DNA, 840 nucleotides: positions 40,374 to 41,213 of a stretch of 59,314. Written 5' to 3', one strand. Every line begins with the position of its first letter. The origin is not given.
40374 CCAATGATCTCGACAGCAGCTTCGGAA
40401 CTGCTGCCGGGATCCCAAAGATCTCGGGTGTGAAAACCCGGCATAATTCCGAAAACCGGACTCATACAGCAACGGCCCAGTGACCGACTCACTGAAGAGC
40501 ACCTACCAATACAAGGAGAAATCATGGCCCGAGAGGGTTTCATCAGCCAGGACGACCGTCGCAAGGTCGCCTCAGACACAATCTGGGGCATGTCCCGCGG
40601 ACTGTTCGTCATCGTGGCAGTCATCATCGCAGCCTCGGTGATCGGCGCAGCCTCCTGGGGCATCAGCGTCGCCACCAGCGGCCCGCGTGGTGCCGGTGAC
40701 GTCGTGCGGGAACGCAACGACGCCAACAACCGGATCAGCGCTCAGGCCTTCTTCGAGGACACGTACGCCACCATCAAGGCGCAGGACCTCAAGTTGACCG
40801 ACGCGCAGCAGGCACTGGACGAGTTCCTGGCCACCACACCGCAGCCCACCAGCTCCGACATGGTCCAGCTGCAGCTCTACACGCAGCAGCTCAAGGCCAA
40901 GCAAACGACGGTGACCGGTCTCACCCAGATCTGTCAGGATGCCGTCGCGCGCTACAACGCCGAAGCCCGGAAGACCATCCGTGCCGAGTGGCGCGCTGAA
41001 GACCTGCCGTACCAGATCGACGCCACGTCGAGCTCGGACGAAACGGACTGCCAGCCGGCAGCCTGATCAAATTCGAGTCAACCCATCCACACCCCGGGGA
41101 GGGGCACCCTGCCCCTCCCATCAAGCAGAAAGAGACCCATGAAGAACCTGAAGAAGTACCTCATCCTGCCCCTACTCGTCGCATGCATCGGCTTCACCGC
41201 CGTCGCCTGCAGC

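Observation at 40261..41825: A 1.6-kb high-GC island carrying a membrane-protein + lipoprotein pair, possibly DNA captured from an actinobacterial host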

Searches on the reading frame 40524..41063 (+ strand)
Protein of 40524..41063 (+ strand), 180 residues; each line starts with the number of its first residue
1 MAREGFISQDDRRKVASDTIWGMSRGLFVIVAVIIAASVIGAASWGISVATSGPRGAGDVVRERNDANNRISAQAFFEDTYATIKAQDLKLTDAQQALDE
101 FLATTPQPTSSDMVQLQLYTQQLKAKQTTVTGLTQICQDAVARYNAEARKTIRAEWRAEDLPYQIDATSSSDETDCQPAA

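Call 7: search_protein_families(library=pfam, proteins=[window:40524-41063:+], max_evalue=1)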
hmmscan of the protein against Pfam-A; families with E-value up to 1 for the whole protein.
window:40524-41063:+ (180 aa): 0 families

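Call 8: search_protein_families(library=ncbifam, proteins=[window:40524-41063:+], max_evalue=1)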
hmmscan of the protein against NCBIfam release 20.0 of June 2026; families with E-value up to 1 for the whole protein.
window:40524-41063:+ (180 aa): 1 family
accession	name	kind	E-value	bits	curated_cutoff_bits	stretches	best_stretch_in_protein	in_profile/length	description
NF047541.1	telomere_Tpg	equivalog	0.012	15.6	90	1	95-156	6-66/183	telomere-protecting terminal protein Tpg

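Call 9: search_protein_families(library=phrogs, proteins=[window:40524-41063:+], max_evalue=1)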
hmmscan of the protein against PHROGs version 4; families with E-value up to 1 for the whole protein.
window:40524-41063:+ (180 aa): 1 family
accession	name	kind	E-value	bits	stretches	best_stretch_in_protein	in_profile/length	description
phrog_29517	-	unknown function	0.3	12.4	0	121-173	11-63/80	-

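Call 11: find_homologous_proteins(query=window:40524-41063:+, max_evalue=0.001)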
Query window:40524-41063:+ (180 aa): 35 proteins with E <= 0.001 among 109 candidates.
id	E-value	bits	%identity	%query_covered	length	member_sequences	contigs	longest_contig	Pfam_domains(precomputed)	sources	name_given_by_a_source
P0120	5.1e-110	383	100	100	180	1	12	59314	-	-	-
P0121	1.4e-94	332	86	100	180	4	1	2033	-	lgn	-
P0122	5.1e-93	327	86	100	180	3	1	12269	-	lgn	-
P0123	4.0e-76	272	86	82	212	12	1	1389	-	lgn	-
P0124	1.1e-70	255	76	86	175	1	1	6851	-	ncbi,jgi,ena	-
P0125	4.0e-70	253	77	86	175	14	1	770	-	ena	-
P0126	2.0e-65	238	71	86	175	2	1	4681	-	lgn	-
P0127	4.0e-56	207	67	82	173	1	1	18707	-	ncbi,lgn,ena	-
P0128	3.4e-48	182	58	83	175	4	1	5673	-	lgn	-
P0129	6.8e-48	181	51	98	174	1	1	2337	-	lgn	-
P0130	3.5e-47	178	59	82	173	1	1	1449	-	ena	-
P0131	8.5e-45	171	50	99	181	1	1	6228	-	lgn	-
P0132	1.5e-44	170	54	88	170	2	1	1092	-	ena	-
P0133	5.6e-44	168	54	86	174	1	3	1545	-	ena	-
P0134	6.2e-43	165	54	89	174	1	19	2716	-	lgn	-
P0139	3.5e-39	152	49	95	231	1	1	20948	-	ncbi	ncbi:MAG: hypothetical protein WCI47_00940 [bacterium]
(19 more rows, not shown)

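Call 12: find_encoding_contigs(protein=P0120, flank=6000, max_places=10)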
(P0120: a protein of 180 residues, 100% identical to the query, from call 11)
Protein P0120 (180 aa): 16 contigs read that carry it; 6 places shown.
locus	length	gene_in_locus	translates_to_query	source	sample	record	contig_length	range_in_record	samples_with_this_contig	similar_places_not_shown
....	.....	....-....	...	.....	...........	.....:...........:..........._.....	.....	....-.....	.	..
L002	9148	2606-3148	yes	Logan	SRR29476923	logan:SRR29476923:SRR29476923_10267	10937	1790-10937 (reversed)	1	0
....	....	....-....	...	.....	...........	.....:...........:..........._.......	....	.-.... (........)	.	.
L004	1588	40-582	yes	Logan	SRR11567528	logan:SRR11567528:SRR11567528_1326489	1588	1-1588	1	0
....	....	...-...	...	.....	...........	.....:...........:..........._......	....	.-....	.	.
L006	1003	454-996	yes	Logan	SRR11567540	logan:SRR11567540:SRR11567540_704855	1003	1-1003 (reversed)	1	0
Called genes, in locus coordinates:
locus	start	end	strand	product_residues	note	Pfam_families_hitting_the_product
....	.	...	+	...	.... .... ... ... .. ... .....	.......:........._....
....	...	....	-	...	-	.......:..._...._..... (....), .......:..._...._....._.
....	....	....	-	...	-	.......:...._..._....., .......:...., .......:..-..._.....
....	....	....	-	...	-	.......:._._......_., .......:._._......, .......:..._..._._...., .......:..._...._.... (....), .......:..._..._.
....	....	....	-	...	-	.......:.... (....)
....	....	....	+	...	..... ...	-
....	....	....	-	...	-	-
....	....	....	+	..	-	-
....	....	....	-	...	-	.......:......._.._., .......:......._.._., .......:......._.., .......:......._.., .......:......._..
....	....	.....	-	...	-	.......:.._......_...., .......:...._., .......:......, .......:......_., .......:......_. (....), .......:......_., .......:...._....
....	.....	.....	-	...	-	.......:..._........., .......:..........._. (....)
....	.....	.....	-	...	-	-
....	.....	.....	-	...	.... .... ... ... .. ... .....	-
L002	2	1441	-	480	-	?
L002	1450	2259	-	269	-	PF01978:TrmB (weak)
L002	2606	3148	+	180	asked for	-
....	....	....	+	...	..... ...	-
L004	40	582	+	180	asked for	-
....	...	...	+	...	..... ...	-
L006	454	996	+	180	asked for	-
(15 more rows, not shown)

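Call 21: search_dna_similar(query=window:40524-41063:+, collection=phages, mode=protein, max_evalue=0.01)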
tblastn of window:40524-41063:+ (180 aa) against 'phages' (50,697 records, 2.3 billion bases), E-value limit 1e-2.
Records with a match: 28; places in all: 28; records where one place covers at least 80% of the query: 1.
Best place of each record, by identity: <60% 28.
By first word of the organism name: Arthrobacter 18; Microbacterium 6; Curtobacterium 4.
By host as written in the record: Arthrobacter globiformis NRRL B-2979 SEA 8; Arthrobacter globiformis NRRL B-2979 6; Arthrobacter globiformis B-2979 4; Microbacterium foliorum NRRL B-24224 SEA 3; Curtobacterium flaccumfaciens NRRL B-729 SEA 3; Microbacterium paraoxydans NWU1 1; Microbacterium sp. ISAT203 1; Microbacterium foliorum NRRL B-24224 1; and 1 more.
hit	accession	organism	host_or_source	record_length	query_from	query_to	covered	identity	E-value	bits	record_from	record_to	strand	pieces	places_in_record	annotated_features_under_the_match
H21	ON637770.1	Microbacterium phage Big4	Microbacterium foliorum NRRL B-24224 SEA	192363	7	180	97%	31.6%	3e-9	61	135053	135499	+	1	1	235: membrane protein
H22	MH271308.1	Microbacterium phage Percival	Microbacterium foliorum NRRL B-24224 SEA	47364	49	177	72%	41.2%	1e-13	73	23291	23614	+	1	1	28: hypothetical protein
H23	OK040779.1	Microbacterium phage Gretchen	Microbacterium paraoxydans NWU1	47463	49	177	72%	41.2%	1e-13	73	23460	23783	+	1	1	28: hypothetical protein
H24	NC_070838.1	Arthrobacter phage SilentRX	Arthrobacter globiformis B-2979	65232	49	177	72%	40.8%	4e-18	87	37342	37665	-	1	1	45: hypothetical protein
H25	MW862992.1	Arthrobacter phage SilentRX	Arthrobacter globiformis B-2979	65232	49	177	72%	40.8%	4e-18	87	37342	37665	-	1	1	45: hypothetical protein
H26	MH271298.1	Microbacterium phage Floof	Microbacterium foliorum NRRL B-24224 SEA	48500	49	177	72%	40.5%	5e-14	75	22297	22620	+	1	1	28: hypothetical protein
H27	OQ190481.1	Microbacterium phage Caron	Microbacterium sp. ISAT203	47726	49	177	72%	37.4%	1e-10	65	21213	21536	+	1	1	26: membrane protein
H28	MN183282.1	Arthrobacter phage Qui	Arthrobacter globiformis NRRL B-2979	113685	49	176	71%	35.9%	8e-15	77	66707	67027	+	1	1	120: membrane protein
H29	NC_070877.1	Arthrobacter phage Qui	Arthrobacter globiformis NRRL B-2979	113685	49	176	71%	35.9%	8e-15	77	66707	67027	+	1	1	120: membrane protein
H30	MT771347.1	Arthrobacter phage Paella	Arthrobacter globiformis NRRL B-2979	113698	49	176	71%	35.9%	8e-15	77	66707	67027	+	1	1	120: membrane protein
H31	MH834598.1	Arthrobacter phage Auxilium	Arthrobacter globiformis NRRL B-2979 SEA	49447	49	177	72%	34.4%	1e-10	65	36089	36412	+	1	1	69: hypothetical protein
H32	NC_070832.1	Arthrobacter phage Auxilium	Arthrobacter globiformis NRRL B-2979 SEA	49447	49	177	72%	34.4%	1e-10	65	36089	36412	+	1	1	69: hypothetical protein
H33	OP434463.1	Arthrobacter phage EvePickles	Arthrobacter globiformis NRRL B-2979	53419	49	177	72%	33.6%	3e-10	64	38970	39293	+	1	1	70: membrane protein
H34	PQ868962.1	Curtobacterium phage JoyLin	Curtobacterium flaccumfaciens NRRL ...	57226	49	179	73%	32.8%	6e-13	71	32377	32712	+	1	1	41: membrane protein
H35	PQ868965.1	Curtobacterium phage Yotsuba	Curtobacterium flaccumfaciens NRRL ...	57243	49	179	73%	32.8%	6e-13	71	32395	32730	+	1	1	41: membrane protein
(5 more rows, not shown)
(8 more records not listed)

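Call 30: search_solved_structures(query=A3, max_evalue=1)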
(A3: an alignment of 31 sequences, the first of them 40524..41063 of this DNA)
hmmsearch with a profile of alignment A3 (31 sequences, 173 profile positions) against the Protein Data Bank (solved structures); distinct sequences matched with E-value up to 1: 3.
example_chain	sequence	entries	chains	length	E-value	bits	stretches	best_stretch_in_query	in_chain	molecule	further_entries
8yq5_E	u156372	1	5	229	0.55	12.9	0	6-45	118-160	de novo designed ion channel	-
9hmf_O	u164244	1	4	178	0.57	12.8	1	7-50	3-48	Flagellar protein FliL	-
8yq6_E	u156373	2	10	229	0.71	12.5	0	6-45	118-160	de novo designed ion channel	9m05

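Call 39: predict_structure(alignment_id=A3)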
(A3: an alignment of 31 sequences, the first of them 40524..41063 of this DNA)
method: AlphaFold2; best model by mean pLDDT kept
length: 180 residues; sequences in the alignment: 31
mean_pLDDT: 82.0   pTM: 0.59
mean pLDDT of the five models: 82.0, 80.8, 78.9, 75.3, 73.0
residues with pLDDT >= 90: 78; 70-90: 61; 50-70: 38; < 50: 3
segments of 3 or more residues with pLDDT < 50: none
pLDDT, mean of each block of 10 residues (from residue 1): 53 59 74 90 81 63 78 91 93 96 96 97 97 95 89 80 73 70
secondary structure, 60 per line:
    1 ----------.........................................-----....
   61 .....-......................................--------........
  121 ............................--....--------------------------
elements in order: H11-51 H57-65 H67-104 H113-148 H151-154

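Call 42: fold_search(model_id=the predicted structure, library=pdb)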
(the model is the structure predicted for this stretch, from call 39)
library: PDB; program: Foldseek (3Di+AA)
matches with E <= 10: 346; with E <= 0.001: 0
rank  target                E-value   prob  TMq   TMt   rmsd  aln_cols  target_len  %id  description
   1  7rro_C5               5.6e-01  0.35  0.23  0.31   6.8        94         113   22  Structure of the 48-nm repeat doublet microtubule from bovine tracheal cilia (released 2021-10-27)
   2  3lay_G                6.6e-01  0.44  0.20  0.41   6.5        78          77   15  Alpha-Helical barrel formed by the decamer of the zinc resistance-associated protein (STM4172) from Salmonella enteric (released 2010-01-19)
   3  8to0_AH               7.0e-01  0.30  0.23  0.31   6.8        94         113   22  48-nm repeating structure of doublets from mouse sperm flagella (released 2023-11-01)
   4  9fqr_C5               7.4e-01  0.28  0.23  0.24  12.5       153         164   18  96-nm repeat of axonemal doublet microtubules from bovine sperm (released 2025-03-26)
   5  3lay_A                9.3e-01  0.38  0.21  0.40   6.3        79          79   15  Alpha-Helical barrel formed by the decamer of the zinc resistance-associated protein (STM4172) from Salmonella enteric (released 2010-01-19)
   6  2y3d_A                9.8e-01  0.33  0.26  0.36   7.6       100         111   16  Zn-bound form of Cupriavidus metallidurans CH34 CnrXs (released 2011-03-30)
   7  8eja_B                1.1e+00  0.41  0.26  0.38   6.3        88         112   16  Computational design of potent and selective inhibitors of Bak and Bax (released 2024-03-20)
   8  5x11_D                1.3e+00  0.23  0.18  0.18   9.5        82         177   22  Crystal structure of Bacillus subtilis PadR in complex with operator DNA (released 2017-11-22)
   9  8to0_BM               1.4e+00  0.23  0.23  0.36   6.1        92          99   21  48-nm repeating structure of doublets from mouse sperm flagella (released 2023-11-01)
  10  8t13_A                1.5e+00  0.25  0.23  0.17   6.0        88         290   12  Cryo-EM structure of DENV2 NS5 in complex with human STAT2 with the N-terminal domain of STAT2 disordered (released 2024-01-17)
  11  1lvf_A                1.5e+00  0.21  0.19  0.32   7.5        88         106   14  syntaxin 6 (released 2002-07-17)
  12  4cqi                  1.5e+00  0.20  0.23  0.33   9.7       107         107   14  Crystal structure of recombinant tubulin-binding cofactor A (TBCA) from Leishmania major (released 2014-11-26)
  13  8otz_F5               1.5e+00  0.18  0.22  0.32   6.8        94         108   20  48-nm repeat of the native axonemal doublet microtubule from bovine sperm (released 2023-11-22)
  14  4j2c_A                1.6e+00  0.21  0.20  0.31   7.6        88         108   14  GARP-SNARE Interaction (released 2013-12-25)
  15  9jz0_0                1.6e+00  0.21  0.23  0.34  12.1       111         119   15  portal-tail complex of DNA-ejected T7 (released 2024-12-11)
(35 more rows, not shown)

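Call 48: find_encoding_contigs(protein=P0139, flank=8000, max_places=3)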
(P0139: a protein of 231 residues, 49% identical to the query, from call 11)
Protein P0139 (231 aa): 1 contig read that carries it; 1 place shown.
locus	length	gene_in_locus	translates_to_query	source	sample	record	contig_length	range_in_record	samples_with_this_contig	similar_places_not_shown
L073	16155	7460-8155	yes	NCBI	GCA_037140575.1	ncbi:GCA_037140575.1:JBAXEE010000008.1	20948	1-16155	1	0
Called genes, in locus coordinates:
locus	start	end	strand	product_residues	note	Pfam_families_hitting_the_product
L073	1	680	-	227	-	?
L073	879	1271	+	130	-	PF01649:Ribosomal_S20p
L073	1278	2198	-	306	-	PF06144:DNA_pol3_delta (weak), PF12169:DNA_pol3_gamma3 (weak), PF21694:DNA_pol3_delta_C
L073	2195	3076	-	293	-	PF01149:Fapy_DNA_glyco, PF06831:H2TH, PF06827:zf-FPG_IleRS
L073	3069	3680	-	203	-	PF00702:Hydrolase, PF13419:HAD_2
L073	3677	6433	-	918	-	PF02739:5_3_exonuc_N, PF01367:5_3_exonuc, PF01612:DNA_pol_A_exo1, PF22619:DNA_polI_exo1 (weak), PF00476:DNA_pol_A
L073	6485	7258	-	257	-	PF01978:TrmB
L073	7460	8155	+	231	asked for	-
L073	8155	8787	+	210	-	-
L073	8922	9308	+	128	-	-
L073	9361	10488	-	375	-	PF03979:Sigma70_r1_1, PF00140:Sigma70_r1_2, PF04542:Sigma70_r2, PF04539:Sigma70_r3, PF04545:Sigma70_r4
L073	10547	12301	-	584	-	PF01807:Zn_ribbon_DnaG, PF08275:DNAG_N, PF01751:Toprim, PF13155:Toprim_2, PF13662:Toprim_4, PF10410:DnaB_bind (weak)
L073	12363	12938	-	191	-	PF06821:Ser_hydrolase, PF12697:Abhydrolase_6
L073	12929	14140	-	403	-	-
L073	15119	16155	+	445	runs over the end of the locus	PF08245:Mur_ligase_M, PF02875:Mur_ligase_C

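Call 73: search_protein_families(library=padloc, proteins=[window:40524-41063:+], max_evalue=0.01)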
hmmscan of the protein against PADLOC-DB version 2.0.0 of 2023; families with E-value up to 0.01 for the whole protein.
window:40524-41063:+ (180 aa): 0 families
